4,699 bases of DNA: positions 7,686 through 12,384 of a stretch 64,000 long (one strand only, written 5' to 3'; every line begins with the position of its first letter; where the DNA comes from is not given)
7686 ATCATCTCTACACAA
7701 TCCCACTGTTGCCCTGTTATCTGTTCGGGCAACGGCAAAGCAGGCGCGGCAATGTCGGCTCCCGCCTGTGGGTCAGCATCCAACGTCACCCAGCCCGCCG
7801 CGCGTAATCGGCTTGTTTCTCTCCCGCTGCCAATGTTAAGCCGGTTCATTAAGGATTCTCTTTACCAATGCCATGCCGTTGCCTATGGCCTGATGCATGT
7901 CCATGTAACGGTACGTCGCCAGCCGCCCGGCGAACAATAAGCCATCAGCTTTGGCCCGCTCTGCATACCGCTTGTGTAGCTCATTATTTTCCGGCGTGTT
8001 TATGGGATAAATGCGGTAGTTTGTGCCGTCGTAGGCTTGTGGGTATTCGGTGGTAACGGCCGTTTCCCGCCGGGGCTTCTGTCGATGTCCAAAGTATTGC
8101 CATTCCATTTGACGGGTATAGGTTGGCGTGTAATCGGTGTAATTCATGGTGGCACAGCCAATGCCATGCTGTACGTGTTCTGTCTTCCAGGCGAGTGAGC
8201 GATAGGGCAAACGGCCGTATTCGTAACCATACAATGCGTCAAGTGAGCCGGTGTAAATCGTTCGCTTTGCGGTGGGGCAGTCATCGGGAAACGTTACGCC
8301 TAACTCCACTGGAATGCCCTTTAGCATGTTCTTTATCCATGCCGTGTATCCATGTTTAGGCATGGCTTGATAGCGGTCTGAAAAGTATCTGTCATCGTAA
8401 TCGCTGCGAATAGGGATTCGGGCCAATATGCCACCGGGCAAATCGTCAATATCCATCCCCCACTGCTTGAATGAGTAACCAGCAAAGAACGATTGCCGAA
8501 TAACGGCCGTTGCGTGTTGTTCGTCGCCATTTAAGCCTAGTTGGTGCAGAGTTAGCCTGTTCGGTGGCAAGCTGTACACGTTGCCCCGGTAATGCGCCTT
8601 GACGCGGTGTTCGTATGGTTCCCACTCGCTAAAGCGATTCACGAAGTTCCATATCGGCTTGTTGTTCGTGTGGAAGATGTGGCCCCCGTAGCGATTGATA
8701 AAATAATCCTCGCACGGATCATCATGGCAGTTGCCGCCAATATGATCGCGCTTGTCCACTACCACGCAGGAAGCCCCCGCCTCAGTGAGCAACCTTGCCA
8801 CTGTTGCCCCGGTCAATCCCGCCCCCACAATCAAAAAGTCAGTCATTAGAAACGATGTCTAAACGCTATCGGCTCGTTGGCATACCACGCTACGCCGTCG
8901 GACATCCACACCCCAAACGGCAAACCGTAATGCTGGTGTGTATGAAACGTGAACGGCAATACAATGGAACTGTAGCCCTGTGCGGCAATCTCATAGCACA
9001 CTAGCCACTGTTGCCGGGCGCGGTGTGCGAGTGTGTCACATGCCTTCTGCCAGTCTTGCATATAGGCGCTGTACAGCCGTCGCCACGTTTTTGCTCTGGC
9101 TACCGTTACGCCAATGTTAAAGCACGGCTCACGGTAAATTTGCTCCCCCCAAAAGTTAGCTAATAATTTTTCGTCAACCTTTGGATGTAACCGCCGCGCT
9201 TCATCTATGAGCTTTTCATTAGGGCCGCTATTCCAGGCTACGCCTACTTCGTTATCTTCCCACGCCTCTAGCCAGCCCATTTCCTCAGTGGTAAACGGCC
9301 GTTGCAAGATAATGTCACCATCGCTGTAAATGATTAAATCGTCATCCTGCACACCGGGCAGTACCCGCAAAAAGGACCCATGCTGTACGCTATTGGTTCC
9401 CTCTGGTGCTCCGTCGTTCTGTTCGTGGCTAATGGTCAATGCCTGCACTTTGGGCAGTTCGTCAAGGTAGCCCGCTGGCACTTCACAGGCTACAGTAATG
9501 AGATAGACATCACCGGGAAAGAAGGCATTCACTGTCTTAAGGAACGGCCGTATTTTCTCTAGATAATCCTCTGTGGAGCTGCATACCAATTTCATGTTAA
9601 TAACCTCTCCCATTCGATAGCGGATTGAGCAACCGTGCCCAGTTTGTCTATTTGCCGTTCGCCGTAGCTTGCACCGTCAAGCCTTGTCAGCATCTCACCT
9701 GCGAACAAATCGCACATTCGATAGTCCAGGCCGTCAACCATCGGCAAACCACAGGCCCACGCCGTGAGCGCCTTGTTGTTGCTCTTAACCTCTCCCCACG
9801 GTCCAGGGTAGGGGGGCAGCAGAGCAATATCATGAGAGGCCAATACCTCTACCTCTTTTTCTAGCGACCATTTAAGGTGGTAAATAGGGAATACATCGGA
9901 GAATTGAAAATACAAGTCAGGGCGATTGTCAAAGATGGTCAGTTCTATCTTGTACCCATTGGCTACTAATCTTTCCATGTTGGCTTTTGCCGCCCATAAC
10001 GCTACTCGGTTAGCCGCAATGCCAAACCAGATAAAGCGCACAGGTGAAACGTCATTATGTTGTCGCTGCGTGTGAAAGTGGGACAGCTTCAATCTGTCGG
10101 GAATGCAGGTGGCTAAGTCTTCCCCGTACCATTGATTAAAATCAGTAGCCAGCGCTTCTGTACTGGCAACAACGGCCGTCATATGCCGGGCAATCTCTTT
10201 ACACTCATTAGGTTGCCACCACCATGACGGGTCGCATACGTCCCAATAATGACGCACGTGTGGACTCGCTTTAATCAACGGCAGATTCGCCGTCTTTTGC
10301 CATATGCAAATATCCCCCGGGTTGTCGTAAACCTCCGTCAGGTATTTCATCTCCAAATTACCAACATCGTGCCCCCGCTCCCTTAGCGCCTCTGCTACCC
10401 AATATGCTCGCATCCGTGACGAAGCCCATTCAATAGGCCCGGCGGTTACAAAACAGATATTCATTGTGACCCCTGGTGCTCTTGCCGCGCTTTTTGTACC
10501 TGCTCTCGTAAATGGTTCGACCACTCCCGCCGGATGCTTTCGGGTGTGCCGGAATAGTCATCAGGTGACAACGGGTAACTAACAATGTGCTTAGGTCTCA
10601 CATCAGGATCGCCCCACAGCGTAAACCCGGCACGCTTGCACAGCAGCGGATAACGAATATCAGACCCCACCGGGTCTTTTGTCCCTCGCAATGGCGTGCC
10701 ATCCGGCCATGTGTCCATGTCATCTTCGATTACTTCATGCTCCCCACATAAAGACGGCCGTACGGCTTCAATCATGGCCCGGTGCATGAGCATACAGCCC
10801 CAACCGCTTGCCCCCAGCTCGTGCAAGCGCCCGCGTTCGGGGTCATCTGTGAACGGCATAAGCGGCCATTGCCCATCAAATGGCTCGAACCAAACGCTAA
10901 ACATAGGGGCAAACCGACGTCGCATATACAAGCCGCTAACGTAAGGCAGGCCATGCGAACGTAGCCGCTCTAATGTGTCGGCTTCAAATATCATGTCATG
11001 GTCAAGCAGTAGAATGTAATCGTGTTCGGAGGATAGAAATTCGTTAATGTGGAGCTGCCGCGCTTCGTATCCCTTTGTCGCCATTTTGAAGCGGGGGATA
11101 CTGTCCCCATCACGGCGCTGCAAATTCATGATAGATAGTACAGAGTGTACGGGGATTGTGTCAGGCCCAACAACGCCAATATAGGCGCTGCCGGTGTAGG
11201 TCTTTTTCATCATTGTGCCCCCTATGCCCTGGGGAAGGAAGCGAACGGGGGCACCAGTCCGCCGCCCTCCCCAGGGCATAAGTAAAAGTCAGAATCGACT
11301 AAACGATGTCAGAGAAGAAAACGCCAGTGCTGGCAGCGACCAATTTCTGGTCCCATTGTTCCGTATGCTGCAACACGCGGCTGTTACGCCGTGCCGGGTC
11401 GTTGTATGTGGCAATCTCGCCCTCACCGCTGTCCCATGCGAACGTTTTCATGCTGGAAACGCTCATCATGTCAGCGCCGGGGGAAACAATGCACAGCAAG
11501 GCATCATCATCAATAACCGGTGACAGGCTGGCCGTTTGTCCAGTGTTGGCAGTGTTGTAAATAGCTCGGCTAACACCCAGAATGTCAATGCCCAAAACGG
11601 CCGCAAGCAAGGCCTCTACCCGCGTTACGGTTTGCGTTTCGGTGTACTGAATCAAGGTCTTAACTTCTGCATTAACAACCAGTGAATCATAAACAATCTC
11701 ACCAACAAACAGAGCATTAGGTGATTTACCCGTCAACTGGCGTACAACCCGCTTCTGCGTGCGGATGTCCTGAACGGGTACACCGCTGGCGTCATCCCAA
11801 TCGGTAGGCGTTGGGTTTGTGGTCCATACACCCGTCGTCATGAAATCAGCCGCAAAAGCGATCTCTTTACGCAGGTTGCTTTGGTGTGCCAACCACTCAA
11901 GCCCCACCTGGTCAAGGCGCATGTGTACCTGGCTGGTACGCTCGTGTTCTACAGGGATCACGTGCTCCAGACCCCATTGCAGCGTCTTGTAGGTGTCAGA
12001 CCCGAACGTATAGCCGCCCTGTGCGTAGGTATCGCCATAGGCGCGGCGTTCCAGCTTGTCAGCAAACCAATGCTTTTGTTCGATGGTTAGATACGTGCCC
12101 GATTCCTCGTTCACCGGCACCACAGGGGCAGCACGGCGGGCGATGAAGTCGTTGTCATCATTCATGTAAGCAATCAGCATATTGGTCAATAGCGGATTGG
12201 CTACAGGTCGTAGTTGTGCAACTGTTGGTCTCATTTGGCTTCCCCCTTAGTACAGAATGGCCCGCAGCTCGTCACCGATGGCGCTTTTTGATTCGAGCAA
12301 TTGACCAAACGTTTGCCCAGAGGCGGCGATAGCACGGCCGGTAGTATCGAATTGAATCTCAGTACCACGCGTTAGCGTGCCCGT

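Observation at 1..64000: Highly iterated palindrome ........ saturates both chromosome and prophage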

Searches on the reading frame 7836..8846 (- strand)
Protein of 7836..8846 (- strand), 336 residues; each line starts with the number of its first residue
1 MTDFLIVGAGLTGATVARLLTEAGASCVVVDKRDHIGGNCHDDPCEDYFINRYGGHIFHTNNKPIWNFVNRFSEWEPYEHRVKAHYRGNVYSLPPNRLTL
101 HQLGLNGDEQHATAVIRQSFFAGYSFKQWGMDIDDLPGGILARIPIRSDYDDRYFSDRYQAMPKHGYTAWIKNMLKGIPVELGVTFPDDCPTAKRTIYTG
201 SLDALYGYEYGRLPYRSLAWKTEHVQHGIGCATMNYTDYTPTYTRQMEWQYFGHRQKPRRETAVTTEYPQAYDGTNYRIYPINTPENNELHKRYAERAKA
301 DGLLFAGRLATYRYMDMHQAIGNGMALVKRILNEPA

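Call 6: search_protein_families(library=phrogs, proteins=[window:7836-8846:-])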
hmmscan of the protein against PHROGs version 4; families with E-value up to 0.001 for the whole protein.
window:7836-8846:- (336 aa): 3 families
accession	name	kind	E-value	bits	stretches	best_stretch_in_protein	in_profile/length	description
phrog_9677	-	unknown function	2.8e-100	337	2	115-333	143-370/376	-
phrog_16743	-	unknown function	0.00015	22.5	1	1-37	1-37/286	-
phrog_6397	-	DNA, RNA and nucleotide metabolism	0.00045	19.9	1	2-50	6-54/473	ribonucleotide reductase large subunit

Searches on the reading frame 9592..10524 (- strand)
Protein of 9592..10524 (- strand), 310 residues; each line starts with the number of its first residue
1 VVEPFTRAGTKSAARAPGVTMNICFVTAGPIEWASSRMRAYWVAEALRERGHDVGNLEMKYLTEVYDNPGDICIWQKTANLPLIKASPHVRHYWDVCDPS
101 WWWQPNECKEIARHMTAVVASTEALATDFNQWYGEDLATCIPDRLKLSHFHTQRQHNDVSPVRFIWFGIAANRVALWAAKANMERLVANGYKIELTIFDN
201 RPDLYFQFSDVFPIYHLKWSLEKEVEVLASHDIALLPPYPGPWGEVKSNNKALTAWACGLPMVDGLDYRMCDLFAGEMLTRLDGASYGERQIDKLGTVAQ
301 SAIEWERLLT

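Call 6: search_protein_families(library=phrogs, proteins=[window:9592-10524:-])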
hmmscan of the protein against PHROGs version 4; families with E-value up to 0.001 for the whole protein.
window:9592-10524:- (310 aa): 1 family
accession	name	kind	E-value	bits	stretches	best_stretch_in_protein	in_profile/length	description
phrog_7162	-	moron, auxiliary metabolic gene and host takeover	1.1e-06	29.2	1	109-263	88-238/309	glycosyltransferase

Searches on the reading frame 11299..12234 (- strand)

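Call 6: search_protein_families(library=phrogs, proteins=[window:11299-12234:-])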
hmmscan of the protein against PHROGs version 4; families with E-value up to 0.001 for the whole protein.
window:11299-12234:- (311 aa): 2 families
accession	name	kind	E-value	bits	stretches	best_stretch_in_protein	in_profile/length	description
phrog_1005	-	head and packaging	1e-56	193.5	1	11-311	11-314/315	major head protein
phrog_29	-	head and packaging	6.7e-05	23.2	1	141-227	185-275/439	major head protein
